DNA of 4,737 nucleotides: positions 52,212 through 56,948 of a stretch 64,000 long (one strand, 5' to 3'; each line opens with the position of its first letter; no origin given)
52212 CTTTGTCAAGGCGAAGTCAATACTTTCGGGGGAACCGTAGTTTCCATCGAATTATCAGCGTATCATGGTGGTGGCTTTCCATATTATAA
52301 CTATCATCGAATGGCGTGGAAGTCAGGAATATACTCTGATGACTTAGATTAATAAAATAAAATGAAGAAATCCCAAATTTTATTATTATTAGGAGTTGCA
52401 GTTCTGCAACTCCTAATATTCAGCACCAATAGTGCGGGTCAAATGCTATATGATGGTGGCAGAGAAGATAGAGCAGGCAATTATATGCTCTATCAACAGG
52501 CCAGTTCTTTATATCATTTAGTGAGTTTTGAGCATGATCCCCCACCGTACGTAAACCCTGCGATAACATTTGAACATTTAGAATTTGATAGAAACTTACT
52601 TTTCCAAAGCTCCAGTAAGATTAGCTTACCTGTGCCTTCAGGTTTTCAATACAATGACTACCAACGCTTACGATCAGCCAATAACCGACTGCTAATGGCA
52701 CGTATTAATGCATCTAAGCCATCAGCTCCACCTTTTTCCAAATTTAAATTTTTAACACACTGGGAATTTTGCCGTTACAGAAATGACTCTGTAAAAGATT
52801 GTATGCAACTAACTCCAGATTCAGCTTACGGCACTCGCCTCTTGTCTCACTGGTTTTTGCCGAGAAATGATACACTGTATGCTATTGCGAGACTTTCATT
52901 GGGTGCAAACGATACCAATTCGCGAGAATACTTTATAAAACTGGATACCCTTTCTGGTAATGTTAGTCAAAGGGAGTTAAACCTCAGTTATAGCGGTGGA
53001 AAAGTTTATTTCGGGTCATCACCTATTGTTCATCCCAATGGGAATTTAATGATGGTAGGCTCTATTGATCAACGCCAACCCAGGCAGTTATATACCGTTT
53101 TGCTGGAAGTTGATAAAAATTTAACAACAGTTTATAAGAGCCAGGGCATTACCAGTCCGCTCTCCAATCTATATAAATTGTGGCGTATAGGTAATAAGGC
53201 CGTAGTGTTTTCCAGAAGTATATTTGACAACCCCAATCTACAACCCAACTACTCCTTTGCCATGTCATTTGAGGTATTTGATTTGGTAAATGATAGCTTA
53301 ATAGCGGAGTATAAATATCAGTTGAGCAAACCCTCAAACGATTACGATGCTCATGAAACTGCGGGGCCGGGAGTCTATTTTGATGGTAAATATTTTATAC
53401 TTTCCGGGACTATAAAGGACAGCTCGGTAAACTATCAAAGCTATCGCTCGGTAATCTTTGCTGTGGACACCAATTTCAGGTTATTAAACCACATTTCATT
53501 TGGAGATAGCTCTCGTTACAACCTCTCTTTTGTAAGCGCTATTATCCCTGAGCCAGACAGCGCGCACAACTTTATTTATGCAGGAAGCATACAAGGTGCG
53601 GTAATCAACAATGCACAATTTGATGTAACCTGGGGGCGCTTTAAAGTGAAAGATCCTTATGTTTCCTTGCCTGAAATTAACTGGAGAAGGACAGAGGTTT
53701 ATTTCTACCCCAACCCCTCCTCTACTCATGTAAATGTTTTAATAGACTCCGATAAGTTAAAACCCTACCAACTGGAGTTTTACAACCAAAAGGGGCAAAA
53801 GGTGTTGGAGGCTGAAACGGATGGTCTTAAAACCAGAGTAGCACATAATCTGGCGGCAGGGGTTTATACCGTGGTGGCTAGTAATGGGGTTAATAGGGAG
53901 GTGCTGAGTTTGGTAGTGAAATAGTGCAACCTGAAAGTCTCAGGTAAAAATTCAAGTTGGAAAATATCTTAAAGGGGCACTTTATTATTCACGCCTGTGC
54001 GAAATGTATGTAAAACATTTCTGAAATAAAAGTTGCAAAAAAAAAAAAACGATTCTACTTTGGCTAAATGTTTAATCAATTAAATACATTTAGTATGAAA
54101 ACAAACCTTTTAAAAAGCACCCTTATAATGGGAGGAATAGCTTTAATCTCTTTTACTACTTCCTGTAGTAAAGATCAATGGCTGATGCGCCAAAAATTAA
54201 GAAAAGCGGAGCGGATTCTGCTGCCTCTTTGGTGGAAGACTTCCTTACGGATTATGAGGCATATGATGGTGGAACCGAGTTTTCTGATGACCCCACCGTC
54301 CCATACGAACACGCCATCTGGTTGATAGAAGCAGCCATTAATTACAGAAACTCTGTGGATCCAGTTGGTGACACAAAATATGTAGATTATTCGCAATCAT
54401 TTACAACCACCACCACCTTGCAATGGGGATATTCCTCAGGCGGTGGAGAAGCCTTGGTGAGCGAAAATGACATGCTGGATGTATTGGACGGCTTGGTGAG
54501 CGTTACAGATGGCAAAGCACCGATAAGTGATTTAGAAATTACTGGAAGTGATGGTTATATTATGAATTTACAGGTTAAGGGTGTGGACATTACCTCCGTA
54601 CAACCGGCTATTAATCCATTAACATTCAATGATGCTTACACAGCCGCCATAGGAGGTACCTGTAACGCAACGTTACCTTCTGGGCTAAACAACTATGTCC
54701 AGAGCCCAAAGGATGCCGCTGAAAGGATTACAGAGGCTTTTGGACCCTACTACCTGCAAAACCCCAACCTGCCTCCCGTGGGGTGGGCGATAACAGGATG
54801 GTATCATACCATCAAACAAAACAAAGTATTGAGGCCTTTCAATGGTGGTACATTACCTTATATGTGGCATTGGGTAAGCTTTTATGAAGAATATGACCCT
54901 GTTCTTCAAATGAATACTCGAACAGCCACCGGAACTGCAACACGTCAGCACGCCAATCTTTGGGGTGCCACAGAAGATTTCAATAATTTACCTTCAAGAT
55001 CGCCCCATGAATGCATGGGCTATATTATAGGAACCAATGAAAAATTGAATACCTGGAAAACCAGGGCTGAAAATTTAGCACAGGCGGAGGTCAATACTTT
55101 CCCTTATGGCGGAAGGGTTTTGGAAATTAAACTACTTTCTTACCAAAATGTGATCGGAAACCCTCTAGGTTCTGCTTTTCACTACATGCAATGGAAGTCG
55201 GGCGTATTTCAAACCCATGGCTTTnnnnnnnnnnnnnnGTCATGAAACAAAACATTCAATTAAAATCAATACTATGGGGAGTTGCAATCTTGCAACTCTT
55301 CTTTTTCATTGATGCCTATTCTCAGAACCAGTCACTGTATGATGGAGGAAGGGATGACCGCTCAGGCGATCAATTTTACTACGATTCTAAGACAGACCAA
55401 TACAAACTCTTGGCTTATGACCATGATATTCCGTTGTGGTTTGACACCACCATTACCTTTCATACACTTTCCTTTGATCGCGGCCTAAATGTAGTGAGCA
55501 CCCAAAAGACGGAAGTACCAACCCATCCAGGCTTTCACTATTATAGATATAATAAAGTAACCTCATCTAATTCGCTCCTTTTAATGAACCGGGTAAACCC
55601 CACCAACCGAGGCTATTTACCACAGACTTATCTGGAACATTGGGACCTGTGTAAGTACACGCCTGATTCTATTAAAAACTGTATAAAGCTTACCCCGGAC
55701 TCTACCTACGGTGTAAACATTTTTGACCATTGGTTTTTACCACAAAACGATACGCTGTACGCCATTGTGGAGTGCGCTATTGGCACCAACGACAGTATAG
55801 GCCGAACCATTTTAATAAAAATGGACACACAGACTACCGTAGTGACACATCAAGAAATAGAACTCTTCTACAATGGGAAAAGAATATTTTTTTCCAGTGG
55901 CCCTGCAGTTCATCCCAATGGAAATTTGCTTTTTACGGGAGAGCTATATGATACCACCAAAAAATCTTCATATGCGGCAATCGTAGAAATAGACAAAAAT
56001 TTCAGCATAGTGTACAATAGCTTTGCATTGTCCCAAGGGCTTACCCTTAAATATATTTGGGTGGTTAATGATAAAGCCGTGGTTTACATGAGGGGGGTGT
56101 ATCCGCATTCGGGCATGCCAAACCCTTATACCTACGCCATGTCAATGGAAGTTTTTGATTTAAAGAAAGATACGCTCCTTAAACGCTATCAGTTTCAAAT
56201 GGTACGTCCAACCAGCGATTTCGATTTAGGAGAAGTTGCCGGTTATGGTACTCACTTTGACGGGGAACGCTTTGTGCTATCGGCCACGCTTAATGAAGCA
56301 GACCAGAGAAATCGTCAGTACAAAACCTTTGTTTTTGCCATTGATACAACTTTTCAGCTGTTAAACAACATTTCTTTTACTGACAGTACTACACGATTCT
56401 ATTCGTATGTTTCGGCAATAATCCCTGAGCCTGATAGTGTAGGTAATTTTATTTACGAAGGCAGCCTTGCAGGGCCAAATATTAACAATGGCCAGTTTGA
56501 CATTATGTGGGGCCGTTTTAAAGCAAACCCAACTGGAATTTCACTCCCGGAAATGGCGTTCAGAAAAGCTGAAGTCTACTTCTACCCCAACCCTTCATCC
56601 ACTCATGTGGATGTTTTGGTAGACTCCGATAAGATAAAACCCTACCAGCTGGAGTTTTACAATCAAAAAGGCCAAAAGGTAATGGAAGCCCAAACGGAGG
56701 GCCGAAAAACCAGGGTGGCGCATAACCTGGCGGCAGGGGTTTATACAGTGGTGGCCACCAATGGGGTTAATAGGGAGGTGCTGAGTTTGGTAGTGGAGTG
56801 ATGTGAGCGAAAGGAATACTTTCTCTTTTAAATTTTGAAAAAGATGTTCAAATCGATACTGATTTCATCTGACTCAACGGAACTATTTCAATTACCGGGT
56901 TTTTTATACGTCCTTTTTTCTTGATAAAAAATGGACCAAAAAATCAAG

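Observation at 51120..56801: Tandem duplication of a mosaic two-gene cassette (lipoprotein plus T9SS-secreted protein) with near-identical ends and divergent cores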

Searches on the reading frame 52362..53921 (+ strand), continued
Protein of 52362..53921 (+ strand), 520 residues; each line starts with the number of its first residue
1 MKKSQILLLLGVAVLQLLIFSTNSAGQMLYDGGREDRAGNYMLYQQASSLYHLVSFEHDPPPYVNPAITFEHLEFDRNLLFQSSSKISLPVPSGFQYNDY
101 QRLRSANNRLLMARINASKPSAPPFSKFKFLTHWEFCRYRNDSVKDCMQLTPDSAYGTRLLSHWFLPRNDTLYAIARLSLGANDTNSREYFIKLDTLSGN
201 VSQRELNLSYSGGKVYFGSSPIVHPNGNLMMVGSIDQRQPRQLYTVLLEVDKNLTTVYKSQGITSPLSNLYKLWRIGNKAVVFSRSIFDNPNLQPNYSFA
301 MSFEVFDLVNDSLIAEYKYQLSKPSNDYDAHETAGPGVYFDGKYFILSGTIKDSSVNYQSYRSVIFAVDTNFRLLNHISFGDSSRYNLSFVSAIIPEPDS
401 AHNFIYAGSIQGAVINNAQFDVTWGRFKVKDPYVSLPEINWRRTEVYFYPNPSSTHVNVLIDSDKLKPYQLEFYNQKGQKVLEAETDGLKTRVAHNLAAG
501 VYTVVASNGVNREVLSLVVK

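Call 90: find_encoding_contigs(protein=P0013, flank=5000, max_places=3)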
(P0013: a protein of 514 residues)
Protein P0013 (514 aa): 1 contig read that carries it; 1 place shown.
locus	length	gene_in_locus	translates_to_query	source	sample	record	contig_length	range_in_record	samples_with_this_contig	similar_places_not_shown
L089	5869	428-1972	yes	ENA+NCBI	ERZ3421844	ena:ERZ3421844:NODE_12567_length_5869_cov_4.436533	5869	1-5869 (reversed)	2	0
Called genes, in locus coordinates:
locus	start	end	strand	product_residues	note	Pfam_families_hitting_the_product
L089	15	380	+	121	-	-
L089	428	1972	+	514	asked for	PF18962:Por_Secre_tail (weak)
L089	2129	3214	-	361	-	PF28535:DUF8431, PF03372:Exo_endo_phos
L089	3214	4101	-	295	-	PF01694:Rhomboid, PF20216:DUF6576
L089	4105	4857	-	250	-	PF01694:Rhomboid, PF08551:DUF1751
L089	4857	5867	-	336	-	?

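Call 91: find_encoding_contigs(protein=P0017, flank=5000, max_places=3)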
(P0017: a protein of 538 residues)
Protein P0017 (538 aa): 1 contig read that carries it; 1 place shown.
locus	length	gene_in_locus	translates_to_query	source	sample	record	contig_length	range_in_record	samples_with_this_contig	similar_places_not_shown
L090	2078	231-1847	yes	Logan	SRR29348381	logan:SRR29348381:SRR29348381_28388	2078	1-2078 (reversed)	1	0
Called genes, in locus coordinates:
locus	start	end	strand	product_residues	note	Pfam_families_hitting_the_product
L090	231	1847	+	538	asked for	PF18962:Por_Secre_tail (weak)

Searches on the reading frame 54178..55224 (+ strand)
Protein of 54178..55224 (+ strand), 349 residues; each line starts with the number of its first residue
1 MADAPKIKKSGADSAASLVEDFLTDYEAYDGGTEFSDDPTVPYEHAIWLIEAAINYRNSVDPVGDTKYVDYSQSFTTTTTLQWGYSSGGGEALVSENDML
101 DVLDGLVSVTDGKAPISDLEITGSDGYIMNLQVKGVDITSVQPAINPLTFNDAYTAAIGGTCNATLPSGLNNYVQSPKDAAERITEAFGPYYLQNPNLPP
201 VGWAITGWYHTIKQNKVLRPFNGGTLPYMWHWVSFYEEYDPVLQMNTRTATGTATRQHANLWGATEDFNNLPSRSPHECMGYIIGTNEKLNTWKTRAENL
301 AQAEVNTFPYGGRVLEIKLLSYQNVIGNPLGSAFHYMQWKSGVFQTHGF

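Call 6: search_protein_families(library=pfam, proteins=[window:54178-55224:+], max_evalue=1)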
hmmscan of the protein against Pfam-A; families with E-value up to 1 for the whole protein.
seq(349 aa): 0 families

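Call 7: search_protein_families(library=ncbifam, proteins=[window:54178-55224:+], max_evalue=1)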
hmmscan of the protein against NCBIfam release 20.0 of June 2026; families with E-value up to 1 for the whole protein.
seq(349 aa): 0 families

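Call 9: find_homologous_proteins(query=window:54178-55224:+)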
Query seq(349 aa) (349 aa): 2 proteins with E <= 0.001 among 2937 candidates.
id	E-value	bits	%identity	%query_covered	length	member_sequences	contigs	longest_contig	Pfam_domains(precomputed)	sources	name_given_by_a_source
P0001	3.2e-240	814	100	100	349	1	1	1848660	-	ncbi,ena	-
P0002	2.1e-62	229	39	99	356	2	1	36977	-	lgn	-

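Call 10: find_encoding_contigs(protein=P0002, flank=10000, max_places=6)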
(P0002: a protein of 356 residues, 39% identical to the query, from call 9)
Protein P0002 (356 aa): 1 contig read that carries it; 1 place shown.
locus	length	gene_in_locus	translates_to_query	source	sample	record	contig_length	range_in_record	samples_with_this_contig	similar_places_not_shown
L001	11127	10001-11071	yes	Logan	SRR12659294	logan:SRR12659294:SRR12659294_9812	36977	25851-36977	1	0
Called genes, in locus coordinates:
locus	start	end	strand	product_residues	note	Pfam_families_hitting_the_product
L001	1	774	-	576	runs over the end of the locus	PF17210:SdrD_B (faint), PF13620:CarboxypepD_reg (faint), PF24595:DUF7619, PF18962:Por_Secre_tail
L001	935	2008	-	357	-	PF21212:Dimerisation2-like_dom, PF13489:Methyltransf_23 (weak), PF00891:Methyltransf_2, PF08242:Methyltransf_12 (weak)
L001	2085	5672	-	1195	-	-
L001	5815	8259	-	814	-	PF26549:Tricorn_N (faint), PF02129:Peptidase_S15 (weak), PF00326:Peptidase_S9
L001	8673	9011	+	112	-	-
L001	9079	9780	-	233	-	PF01027:Bax1-I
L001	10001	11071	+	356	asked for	-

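Call 11: find_encoding_contigs(protein=P0001, flank=10000, max_places=6)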
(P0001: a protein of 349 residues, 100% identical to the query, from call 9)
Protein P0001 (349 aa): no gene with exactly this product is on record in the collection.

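Call 52: predict_structure(alignment_id=A8)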
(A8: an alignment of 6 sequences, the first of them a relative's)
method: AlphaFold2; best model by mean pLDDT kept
length: 349 residues; sequences in the alignment: 6
mean_pLDDT: 44.1   pTM: 0.37
mean pLDDT of the five models: 44.1, 35.0, 34.7, 34.2, 34.0
residues with pLDDT >= 90: 0; 70-90: 54; 50-70: 62; < 50: 233
segments of 3 or more residues with pLDDT < 50: 1-13, 61-65, 76-78, 87-89, 142-301, 303-349
pLDDT, mean of each block of 10 residues (from residue 1): 28 59 84 81 75 67 49 51 55 76 79 60 56 58 33 24 27 26 31 29 30 24 26 35 39 29 23 27 33 46 45 40 33 35 30
secondary structure, 60 per line:
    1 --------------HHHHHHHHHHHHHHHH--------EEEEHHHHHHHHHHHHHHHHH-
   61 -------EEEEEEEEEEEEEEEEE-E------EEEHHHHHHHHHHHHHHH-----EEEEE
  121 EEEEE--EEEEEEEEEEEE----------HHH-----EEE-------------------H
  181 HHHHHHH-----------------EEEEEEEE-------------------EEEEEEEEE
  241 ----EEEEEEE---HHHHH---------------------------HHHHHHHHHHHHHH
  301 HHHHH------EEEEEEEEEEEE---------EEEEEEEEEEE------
elements in order: H15-30 E39-42 H43-59 E68-84 E93-95 H96-110 E116-125 E128-139 E158-160 H180-187 E205-212 E232-240 E245-251 H255-259 H287-305 E312-323 E333-343

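Call 53: search_solved_structures(query=A8, max_evalue=10)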
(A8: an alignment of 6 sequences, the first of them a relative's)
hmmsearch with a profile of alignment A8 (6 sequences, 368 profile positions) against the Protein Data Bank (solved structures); distinct sequences matched with E-value up to 10: 3.
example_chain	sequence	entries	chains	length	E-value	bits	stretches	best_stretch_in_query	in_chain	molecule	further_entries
5jlu_A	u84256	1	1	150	0.33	13.3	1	270-346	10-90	Adhesin competence repressor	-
44nx_B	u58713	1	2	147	0.35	13.2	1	112-199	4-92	Structural protein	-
5jls_A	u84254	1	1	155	0.43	12.9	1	271-346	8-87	Adhesin competence repressor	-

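Call 69: list_cluster_members(proteins=[P0001, P0003, P0005, P0028, P0008])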
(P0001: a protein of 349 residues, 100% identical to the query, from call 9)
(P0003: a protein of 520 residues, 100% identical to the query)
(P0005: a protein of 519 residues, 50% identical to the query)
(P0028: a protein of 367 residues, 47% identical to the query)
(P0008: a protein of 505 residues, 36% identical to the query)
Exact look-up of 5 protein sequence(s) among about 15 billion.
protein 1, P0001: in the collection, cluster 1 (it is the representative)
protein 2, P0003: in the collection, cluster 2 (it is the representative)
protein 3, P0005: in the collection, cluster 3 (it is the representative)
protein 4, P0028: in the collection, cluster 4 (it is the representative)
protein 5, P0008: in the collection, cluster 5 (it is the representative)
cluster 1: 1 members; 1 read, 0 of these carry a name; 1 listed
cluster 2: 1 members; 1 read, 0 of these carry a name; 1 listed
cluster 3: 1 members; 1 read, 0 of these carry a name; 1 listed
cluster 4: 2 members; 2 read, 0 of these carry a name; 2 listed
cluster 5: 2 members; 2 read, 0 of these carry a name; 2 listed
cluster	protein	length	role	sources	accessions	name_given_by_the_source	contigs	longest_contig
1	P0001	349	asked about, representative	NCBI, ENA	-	-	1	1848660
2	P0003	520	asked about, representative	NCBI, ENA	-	-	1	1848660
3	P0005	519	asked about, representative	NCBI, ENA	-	-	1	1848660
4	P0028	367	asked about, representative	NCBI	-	-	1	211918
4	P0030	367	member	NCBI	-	-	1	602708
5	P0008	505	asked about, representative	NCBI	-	-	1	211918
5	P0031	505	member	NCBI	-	-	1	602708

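Call 76: fold_search(model_id=the predicted structure, library=pdb)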
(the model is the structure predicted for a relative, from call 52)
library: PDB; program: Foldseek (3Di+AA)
matches with E <= 10: 174; with E <= 0.001: 0
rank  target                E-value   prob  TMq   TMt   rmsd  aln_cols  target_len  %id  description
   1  6a5f_A                4.5e-01  0.06  0.10  0.18  22.6       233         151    9  The structure of [4+2] and [6+4] cyclase in the biosynthetic pathway of nargenicin (released 2019-02-06)
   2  9n6h_K                6.7e-01  0.08  0.13  0.08  24.2       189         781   12  2.54 A S.cerevisiae Chd1[L886G/L889G/L891G]-nucleosome 1:1 complex (released 2025-06-11)
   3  9n6k_L                7.1e-01  0.06  0.12  0.07  24.2       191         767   14  2.88 A S.cerevisiae Chd1[L886G/L889G/L891G]-nucleosome 2:1 complex with DNA-binding domain (released 2025-06-11)
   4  6a5h_A                8.0e-01  0.05  0.10  0.19  22.4       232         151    9  The structure of [4+2] and [6+4] cyclase in the biosynthetic pathway of unidentified natural product (released 2019-02-06)
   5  1nfj                  9.0e-01  0.41  0.11  0.34   4.5        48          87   23  Structure of a Sir2 substrate, alba, reveals a mechanism for deactylation-induced enhancement of DNA-binding (released 2003-08-05)
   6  6a5h_B                9.0e-01  0.05  0.10  0.19  22.6       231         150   10  The structure of [4+2] and [6+4] cyclase in the biosynthetic pathway of unidentified natural product (released 2019-02-06)
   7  8sk1_A                1.4e+00  0.11  0.09  0.16   6.8        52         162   15  Bacillus anthracis HPPK in complex with bisubstrate inhibitor HP-73 (released 2024-07-03)
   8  6a5g_A                1.6e+00  0.04  0.12  0.22  24.2       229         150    9  The structure of [4+2] and [6+4] cyclase in the biosynthetic pathway of streptoseomycin (released 2019-02-06)
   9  5yi6_A                1.7e+00  0.02  0.11  0.15  21.4       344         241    9  CRISPR associated protein Cas6 (released 2018-09-12)
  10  3toe_A                1.9e+00  0.15  0.10  0.31   5.4        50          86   22  Structure of Mth10b (released 2012-04-25)
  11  1tmj                  1.9e+00  0.09  0.10  0.17   7.8        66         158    9  Crystal structure of E.coli apo-HPPK(W89A) at 1.45 Angstrom resolution (released 2005-06-21)
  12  4z9e_A                2.0e+00  0.18  0.10  0.33   4.7        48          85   17  Alba from Thermoplasma volcanium (released 2016-02-24)
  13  3kug                  2.0e+00  0.08  0.09  0.16   7.1        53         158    8  Crystal structure of E. coli HPPK(H115A) (released 2010-11-24)
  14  2bj9_A                2.0e+00  0.04  0.09  0.17  13.6       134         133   16  NIKR with bound NICKEL and phosphate (released 2005-04-08)
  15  3kue                  2.2e+00  0.09  0.09  0.17   6.6        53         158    8  Crystal structure of E. coli HPPK(E77A) (released 2010-11-24)
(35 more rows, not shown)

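Call 77: search_protein_families(library=padloc, proteins=[P0001], max_evalue=0.1)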
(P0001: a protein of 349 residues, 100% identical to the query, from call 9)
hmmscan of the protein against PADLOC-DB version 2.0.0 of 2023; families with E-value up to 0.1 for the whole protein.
P0001 (349 aa): 0 families

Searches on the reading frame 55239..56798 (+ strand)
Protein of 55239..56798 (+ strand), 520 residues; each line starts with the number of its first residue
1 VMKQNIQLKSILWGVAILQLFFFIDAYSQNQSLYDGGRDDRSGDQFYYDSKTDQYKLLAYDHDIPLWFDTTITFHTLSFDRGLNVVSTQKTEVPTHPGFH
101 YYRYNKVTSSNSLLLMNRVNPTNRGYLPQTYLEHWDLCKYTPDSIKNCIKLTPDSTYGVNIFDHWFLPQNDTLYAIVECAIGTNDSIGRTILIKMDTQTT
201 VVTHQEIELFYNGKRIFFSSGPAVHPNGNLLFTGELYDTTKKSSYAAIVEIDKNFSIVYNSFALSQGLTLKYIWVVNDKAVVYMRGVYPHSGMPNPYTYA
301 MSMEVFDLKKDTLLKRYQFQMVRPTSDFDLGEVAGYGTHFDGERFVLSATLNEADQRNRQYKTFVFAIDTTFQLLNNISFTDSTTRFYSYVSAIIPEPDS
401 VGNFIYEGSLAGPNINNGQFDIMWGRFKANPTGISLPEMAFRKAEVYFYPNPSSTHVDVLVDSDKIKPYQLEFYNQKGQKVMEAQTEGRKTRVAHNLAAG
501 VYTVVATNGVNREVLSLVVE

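Call 6: search_protein_families(library=pfam, proteins=[window:55239-56798:+], max_evalue=1)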
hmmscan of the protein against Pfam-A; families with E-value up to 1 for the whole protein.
window:55239-56798:+ (520 aa): 1 family
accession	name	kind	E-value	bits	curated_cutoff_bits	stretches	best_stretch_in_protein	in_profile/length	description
PF18962.6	Por_Secre_tail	-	6.2e-07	30.1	27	1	449-514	2-70/75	Secretion system C-terminal sorting domain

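Call 7: search_protein_families(library=ncbifam, proteins=[window:55239-56798:+], max_evalue=1)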
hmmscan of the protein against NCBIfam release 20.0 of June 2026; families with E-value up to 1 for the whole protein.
window:55239-56798:+ (520 aa): 2 families
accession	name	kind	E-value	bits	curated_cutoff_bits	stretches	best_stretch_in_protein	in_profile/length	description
TIGR04183.1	Por_Secre_tail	domain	6.6e-08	32.4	23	1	449-511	2-63/72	T9SS type A sorting domain-containing protein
NF038113.1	T9SSA_dep_M36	equivalog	6.2e-05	21.3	885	1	436-511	783-859/869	T9SS-dependent M36 family metallopeptidase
